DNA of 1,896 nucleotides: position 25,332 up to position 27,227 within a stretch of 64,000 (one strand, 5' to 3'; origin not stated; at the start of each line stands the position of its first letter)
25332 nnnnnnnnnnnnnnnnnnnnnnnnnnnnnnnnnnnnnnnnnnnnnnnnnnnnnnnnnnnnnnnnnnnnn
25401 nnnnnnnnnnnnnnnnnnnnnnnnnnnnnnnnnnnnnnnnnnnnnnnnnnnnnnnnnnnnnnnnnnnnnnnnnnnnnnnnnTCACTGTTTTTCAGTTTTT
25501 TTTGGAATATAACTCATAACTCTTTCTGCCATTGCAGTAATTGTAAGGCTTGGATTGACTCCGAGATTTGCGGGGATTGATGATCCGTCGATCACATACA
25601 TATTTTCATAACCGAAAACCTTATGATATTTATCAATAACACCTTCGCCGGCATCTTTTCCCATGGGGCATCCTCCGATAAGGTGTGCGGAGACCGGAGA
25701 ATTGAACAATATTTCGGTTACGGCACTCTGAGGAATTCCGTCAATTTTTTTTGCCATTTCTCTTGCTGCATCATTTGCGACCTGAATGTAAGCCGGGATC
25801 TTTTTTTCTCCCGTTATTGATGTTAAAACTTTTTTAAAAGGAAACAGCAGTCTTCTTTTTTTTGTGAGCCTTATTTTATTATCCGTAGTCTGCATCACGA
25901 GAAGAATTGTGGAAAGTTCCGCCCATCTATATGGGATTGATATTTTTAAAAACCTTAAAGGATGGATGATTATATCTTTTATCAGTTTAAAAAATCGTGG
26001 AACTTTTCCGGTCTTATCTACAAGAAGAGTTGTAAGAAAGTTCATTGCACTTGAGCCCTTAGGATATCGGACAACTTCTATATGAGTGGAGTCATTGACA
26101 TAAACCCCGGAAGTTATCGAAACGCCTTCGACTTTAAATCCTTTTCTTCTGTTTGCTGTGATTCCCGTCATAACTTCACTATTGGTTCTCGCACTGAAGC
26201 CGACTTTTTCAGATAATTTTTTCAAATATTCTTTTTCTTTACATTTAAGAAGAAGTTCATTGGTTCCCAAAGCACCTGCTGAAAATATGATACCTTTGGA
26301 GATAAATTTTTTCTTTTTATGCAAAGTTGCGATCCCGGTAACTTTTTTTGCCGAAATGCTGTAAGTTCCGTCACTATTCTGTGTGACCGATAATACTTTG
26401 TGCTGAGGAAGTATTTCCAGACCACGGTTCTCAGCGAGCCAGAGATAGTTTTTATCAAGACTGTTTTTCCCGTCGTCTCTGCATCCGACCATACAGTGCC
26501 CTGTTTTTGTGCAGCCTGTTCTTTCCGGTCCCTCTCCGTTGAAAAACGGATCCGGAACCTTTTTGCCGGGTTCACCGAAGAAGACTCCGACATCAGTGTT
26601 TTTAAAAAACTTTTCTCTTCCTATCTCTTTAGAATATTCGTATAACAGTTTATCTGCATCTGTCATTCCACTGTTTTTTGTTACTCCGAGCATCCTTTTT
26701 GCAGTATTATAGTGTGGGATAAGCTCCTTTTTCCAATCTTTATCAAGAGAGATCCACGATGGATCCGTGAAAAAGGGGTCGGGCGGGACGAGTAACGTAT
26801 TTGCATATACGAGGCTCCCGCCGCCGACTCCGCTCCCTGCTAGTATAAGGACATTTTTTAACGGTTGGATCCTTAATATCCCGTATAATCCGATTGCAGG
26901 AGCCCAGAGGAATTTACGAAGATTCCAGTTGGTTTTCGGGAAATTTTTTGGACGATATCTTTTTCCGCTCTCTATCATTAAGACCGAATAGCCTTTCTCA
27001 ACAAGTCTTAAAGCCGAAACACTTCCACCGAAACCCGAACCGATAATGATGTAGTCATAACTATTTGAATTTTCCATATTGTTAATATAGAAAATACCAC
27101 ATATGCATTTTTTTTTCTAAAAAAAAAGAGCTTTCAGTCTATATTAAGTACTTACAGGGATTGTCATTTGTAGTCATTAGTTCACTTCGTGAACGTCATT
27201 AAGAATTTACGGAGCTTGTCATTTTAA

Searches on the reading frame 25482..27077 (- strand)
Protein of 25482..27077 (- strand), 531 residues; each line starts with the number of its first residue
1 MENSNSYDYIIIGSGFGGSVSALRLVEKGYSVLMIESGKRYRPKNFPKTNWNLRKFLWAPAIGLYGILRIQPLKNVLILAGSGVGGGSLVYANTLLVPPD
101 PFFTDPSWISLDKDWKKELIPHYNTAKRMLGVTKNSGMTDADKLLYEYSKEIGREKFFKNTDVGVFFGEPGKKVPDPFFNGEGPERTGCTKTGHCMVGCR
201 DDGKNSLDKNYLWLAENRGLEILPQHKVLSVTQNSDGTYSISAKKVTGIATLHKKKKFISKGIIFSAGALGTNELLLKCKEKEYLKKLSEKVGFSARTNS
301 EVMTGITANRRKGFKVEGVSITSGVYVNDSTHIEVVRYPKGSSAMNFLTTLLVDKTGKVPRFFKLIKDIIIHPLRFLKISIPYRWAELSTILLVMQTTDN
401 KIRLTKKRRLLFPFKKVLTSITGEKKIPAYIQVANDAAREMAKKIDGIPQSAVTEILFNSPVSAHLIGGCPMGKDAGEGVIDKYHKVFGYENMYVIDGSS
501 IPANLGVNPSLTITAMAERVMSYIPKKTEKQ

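Call 3: search_protein_families(library=pfam, proteins=[window:25482-27077:-], max_evalue=0.01)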
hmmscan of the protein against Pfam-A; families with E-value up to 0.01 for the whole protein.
window:25482-27077:- (531 aa): 8 families
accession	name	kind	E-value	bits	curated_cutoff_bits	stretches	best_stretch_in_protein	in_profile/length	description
PF05199.19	GMC_oxred_C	-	1.7e-16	61.5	24.6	1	462-517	84-139/139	GMC oxidoreductase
PF00732.25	GMC_oxred_N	-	4.8e-12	46.6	23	1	187-278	109-199/218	GMC oxidoreductase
PF07992.20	Pyr_redox_2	-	8.3e-06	25.9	26.1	1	7-42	1-31/291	Pyridine nucleotide-disulphide oxidoreductase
PF00890.30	FAD_binding_2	-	1.4e-05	24.9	20.4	1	8-40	1-33/414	FAD binding domain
PF13450.12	NAD_binding_8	-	0.00017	22.2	21.9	1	11-39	1-29/68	NAD(P)-binding Rossmann-like domain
PF01266.30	DAO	-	0.00047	20.2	27.9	1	8-38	1-31/353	FAD dependent oxidoreductase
PF00070.33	Pyr_redox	-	0.0021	19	22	0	10-48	3-40/82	Pyridine nucleotide-disulphide oxidoreductase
PF01134.28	GIDA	-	0.0022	17.6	22.1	0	8-36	1-29/391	Glucose inhibited division protein A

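Call 4: search_protein_families(library=ncbifam, proteins=[window:25482-27077:-], max_evalue=0.01)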
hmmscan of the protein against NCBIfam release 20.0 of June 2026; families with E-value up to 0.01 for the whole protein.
window:25482-27077:- (531 aa): 28 families (the best 25 are shown)
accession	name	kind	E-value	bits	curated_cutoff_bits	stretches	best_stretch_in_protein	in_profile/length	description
NF058674.1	CholsOxChoxAB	equivalog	7.1e-184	612.2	850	1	4-527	3-535/535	cholesterol oxidase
TIGR03970.1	mycofact_MftG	equivalog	2.9e-14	52.9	387.45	1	460-524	421-486/487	mycofactocin dehydrogenase MftG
NF002550.0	PRK02106.1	subfamily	9.3e-12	44.2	605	2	4-40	3-40/563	choline dehydrogenase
TIGR04542.1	GMC_mycofac_2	equivalog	8.7e-11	41.5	400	1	459-521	365-422/425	mycofactocin system GMC family oxidoreductase MftG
TIGR02462.1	pyranose_ox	equivalog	2.6e-10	39.8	544.9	1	440-524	460-543/548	pyranose oxidase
TIGR01810.1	betA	equivalog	2.5e-07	29.7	732.1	0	8-40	1-34/532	choline dehydrogenase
NF053717.1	VnlPnlRedVprA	equivalog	6.8e-07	28.5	600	1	2-40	2-40/481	vinyl phenol reductase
TIGR02032.1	GG-red-SF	subfamily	2e-06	27.7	158.8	1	7-43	1-37/297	geranylgeranyl reductase family protein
NF038210.1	GMC_mycofac_3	equivalog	5.6e-06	25.5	300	0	460-521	353-409/418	mycofactocin system GMC family oxidoreductase MftG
TIGR01350.1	lipoamide_DH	equivalog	8.2e-05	21.5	408.8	1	6-37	1-32/461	dihydrolipoyl dehydrogenase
NF003585.0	PRK05249.1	equivalog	8.7e-05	21.3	465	1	2-39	2-39/464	Si-specific NAD(P)(+) transhydrogenase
NF007542.0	PRK10157.1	subfamily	0.0005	18.9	610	1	6-45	5-44/428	FAD-dependent oxidoreductase FixC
NF041080.1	DGGGPL_reductase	equivalog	0.00053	19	580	1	6-39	1-34/447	digeranylgeranylglycerophospholipid reductase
NF003720.0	PRK05329.1-3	equivalog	0.00083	18.1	313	1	6-39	2-35/437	glycerol-3-phosphate dehydrogenase subunit GlpB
NF006130.0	PRK08274.1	equivalog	0.00086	18.2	369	0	4-40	3-39/467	FAD-dependent tricarballylate dehydrogenase TcuA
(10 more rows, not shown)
